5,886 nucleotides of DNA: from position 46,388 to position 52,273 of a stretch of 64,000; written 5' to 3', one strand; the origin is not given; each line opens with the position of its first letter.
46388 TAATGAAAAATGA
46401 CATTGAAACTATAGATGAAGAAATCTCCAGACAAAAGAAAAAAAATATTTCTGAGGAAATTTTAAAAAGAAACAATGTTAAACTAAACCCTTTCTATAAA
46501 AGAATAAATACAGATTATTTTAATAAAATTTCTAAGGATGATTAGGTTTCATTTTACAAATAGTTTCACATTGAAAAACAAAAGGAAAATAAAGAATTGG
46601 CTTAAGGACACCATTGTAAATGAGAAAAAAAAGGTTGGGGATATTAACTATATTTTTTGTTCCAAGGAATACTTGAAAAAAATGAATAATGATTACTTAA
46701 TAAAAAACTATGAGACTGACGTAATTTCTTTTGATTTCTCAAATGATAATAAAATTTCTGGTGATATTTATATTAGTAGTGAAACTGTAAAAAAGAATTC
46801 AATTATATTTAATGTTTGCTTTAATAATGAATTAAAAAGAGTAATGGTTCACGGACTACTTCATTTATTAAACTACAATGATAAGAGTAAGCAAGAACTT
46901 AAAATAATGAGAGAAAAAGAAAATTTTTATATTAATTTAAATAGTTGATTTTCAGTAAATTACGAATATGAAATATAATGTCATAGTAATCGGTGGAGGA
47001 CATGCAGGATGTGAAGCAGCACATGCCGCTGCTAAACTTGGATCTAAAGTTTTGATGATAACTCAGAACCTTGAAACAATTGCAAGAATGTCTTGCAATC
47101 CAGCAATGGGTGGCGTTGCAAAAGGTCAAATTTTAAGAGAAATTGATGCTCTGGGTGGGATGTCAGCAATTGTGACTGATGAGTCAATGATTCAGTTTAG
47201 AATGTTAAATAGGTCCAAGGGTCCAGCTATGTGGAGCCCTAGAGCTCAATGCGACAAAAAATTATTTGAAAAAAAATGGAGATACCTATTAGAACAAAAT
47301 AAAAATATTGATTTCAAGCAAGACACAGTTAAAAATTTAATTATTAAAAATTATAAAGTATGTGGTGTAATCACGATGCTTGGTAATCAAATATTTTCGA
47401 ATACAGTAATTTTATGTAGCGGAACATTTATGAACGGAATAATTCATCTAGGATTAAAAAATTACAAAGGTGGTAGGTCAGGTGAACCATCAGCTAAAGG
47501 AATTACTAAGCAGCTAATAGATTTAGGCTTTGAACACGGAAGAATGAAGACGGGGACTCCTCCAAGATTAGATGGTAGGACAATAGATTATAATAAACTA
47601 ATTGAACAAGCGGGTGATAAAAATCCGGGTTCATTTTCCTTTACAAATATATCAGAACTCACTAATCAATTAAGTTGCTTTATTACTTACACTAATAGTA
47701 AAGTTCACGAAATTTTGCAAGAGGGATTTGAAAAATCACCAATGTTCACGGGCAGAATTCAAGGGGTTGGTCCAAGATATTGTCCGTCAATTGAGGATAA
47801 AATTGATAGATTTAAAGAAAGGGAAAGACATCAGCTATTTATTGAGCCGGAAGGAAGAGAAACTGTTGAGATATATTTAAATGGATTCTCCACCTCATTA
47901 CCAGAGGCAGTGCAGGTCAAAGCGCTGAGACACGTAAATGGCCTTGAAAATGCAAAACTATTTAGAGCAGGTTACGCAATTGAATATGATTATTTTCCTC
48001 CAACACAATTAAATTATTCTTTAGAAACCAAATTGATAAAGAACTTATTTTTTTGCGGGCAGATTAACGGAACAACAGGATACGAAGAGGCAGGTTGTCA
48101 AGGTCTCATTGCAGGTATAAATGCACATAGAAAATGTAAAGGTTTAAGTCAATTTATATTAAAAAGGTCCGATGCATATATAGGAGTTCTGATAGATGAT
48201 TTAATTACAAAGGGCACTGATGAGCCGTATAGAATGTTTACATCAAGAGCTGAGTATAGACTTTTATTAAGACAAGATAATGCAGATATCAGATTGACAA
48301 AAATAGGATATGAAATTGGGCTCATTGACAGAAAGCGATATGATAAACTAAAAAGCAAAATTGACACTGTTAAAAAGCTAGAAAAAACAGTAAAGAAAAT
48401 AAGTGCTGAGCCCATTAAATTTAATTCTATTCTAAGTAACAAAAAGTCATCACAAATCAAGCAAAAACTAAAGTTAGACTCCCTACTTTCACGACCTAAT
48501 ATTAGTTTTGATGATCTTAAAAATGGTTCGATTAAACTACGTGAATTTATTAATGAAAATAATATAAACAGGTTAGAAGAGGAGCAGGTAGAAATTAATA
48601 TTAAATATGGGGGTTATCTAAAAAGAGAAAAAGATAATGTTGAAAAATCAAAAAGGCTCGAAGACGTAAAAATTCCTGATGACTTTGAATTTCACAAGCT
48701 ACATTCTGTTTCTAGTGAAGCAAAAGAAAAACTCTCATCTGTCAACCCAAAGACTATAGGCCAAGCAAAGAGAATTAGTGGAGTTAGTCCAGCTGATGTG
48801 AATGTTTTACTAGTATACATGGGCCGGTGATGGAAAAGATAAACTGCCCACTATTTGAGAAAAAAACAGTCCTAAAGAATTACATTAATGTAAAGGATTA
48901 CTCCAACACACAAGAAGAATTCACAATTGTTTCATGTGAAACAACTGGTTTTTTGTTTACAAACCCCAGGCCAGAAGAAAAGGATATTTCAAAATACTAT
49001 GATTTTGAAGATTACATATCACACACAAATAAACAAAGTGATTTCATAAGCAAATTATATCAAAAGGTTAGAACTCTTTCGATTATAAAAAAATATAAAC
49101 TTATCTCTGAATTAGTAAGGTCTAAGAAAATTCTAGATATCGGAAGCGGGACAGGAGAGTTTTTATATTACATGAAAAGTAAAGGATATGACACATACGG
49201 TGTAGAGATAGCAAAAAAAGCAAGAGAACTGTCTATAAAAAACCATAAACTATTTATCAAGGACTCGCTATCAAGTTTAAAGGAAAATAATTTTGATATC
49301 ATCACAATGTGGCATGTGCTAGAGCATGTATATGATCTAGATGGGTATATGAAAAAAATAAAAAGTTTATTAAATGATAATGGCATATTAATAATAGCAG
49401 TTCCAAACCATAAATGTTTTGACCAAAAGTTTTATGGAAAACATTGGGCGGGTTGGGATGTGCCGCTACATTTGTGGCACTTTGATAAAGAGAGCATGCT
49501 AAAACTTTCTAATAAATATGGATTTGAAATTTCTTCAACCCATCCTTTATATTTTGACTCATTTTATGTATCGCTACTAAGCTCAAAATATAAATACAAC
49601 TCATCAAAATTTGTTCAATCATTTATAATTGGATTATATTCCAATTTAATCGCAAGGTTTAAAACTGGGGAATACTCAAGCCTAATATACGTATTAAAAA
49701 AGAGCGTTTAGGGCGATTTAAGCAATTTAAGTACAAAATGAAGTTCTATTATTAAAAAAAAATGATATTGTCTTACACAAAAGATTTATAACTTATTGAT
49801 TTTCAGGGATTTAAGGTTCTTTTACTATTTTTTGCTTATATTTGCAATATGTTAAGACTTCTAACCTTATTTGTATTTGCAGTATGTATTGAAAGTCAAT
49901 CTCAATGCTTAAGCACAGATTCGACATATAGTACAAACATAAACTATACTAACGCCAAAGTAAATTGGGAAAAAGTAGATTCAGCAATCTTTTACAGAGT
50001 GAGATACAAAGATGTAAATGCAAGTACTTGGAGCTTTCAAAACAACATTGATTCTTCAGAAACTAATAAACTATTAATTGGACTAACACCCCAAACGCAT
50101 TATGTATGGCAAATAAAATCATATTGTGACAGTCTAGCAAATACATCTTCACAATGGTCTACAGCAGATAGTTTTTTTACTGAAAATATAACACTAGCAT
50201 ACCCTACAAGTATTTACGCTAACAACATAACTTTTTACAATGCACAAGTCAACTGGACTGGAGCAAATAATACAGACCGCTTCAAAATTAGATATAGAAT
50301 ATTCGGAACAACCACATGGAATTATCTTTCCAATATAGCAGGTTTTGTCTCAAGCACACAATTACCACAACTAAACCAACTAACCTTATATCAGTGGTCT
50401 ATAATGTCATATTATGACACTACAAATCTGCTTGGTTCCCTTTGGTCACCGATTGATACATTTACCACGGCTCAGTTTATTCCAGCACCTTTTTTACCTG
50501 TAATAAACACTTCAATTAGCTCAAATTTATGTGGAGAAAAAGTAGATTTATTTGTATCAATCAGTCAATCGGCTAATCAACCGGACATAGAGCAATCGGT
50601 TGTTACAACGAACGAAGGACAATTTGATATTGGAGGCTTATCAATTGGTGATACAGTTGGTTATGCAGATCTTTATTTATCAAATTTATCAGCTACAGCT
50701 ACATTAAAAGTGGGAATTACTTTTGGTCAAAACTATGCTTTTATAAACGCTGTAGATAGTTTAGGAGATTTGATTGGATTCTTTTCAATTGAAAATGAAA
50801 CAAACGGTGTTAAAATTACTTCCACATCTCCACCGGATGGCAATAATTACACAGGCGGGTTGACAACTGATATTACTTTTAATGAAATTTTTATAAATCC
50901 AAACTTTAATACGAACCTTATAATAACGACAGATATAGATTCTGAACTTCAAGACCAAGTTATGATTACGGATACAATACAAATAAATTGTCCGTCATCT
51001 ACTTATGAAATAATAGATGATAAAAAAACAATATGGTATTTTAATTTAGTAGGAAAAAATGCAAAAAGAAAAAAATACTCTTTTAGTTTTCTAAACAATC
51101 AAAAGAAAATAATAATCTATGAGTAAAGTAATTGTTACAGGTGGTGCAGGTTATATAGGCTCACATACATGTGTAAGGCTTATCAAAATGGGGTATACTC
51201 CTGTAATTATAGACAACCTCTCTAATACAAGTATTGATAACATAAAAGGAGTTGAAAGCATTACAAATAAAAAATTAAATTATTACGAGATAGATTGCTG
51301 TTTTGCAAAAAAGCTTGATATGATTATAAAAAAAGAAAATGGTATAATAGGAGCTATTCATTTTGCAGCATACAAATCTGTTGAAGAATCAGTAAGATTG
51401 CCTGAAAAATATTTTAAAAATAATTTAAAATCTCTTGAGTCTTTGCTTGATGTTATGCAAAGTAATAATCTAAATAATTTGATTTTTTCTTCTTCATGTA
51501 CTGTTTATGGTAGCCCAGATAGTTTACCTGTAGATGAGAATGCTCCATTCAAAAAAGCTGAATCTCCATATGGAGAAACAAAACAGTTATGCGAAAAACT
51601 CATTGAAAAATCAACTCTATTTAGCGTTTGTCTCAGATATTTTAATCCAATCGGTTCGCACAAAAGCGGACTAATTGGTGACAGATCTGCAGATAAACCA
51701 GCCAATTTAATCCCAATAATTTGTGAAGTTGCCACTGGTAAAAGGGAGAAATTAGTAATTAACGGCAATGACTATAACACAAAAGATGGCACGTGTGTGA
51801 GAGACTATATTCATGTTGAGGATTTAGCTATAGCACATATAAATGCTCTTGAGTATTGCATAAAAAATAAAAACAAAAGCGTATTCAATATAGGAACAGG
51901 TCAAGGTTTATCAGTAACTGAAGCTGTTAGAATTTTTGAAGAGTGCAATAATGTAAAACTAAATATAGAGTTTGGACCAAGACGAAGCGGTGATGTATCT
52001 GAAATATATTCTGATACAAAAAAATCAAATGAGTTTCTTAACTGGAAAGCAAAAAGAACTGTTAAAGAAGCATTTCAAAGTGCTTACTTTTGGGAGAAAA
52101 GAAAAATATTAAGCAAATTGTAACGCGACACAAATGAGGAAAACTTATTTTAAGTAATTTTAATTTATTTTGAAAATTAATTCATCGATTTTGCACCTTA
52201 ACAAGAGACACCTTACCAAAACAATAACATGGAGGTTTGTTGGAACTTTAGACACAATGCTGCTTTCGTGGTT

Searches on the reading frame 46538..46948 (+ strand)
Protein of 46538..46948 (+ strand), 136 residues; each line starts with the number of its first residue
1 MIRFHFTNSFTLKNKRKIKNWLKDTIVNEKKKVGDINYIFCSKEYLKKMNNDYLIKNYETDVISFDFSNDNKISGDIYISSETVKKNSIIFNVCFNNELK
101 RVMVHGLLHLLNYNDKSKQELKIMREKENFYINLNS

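Call 81: search_protein_families(library=pfam, proteins=[window:46538-46948:+], max_evalue=1e-8)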
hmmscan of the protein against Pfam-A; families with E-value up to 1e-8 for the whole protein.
window:46538-46948:+ (136 aa): 1 family
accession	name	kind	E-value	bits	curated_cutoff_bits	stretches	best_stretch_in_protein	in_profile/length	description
PF02130.23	YbeY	-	1.2e-26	93.5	25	1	13-132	6-126/129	Endoribonuclease YbeY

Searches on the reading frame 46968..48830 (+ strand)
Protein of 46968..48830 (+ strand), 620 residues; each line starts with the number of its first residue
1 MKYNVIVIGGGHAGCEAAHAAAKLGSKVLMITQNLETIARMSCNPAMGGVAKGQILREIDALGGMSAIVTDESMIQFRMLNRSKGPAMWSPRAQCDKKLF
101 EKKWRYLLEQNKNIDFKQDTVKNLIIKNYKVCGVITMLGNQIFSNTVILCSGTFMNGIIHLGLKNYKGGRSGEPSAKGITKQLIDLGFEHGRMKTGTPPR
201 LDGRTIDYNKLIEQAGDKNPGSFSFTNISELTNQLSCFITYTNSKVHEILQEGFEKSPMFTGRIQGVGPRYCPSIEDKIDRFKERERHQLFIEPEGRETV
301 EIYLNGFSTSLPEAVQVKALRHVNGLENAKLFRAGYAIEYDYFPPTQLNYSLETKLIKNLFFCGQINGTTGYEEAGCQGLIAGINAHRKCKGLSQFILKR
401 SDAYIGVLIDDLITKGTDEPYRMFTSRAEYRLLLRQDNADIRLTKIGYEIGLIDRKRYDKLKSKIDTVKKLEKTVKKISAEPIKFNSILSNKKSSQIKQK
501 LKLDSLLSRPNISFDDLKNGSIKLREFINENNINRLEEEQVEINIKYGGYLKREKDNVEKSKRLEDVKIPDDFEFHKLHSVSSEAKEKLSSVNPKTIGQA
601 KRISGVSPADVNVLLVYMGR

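Call 81: search_protein_families(library=pfam, proteins=[window:46968-48830:+], max_evalue=1e-8)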
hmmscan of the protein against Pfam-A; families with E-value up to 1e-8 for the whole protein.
window:46968-48830:+ (620 aa): 3 families
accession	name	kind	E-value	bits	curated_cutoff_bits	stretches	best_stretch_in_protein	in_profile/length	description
PF01134.28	GIDA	-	6.8e-162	539.4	22.1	1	4-392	1-389/391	Glucose inhibited division protein A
PF13932.14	SAM_GIDA_C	-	3.7e-23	81.5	27.1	1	559-615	1-57/57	tRNA modifying enzyme MnmG/GidA C-terminal helical bundle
PF21680.2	GIDA_C_1st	-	3.2e-15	57.1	24.7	1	456-555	2-96/96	tRNA modifying enzyme MnmG/GidA C-terminal helical domain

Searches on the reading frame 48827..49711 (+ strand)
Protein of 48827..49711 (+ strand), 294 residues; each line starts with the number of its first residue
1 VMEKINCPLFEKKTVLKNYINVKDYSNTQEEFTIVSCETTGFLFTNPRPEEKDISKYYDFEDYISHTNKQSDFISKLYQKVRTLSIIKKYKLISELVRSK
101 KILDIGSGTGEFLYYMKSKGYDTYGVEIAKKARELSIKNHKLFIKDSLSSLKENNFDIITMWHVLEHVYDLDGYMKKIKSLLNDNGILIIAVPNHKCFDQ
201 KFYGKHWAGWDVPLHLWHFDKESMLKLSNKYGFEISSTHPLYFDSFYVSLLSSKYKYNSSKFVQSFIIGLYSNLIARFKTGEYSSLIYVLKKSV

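Call 81: search_protein_families(library=pfam, proteins=[window:48827-49711:+], max_evalue=1e-8)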
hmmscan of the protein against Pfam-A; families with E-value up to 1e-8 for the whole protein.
window:48827-49711:+ (294 aa): 4 families
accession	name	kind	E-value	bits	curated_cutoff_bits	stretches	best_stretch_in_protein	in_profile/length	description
PF13489.12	Methyltransf_23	-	2.4e-27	96.1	27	1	86-236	9-162/164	Methyltransferase domain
PF08241.18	Methyltransf_11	-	3.4e-13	50.5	21.2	1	103-190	1-95/95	Methyltransferase domain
PF13847.12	Methyltransf_31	-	2.2e-11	44.1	27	1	99-195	4-115/145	Methyltransferase domain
PF08242.18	Methyltransf_12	-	9.8e-11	42.7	30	1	103-188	1-98/98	Methyltransferase domain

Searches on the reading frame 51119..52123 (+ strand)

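Call 81: search_protein_families(library=pfam, proteins=[window:51119-52123:+], max_evalue=1e-8)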
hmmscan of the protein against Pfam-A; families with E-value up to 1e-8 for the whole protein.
window:51119-52123:+ (334 aa): 4 families
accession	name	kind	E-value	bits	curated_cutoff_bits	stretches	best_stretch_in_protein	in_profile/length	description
PF16363.11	GDP_Man_Dehyd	-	5.6e-45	154.7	27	1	5-319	1-329/332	GDP-mannose 4,6 dehydratase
PF01370.27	Epimerase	-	1.3e-43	149.6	20.9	1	4-259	1-240/240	NAD dependent epimerase/dehydratase family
PF01073.25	3Beta_HSD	-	6.9e-15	55.3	22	1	5-165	1-160/280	3-beta hydroxysteroid dehydrogenase/isomerase family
PF02719.21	Polysacc_synt_2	-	3.7e-09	36.6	20.2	0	4-125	1-127/293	Polysaccharide biosynthesis protein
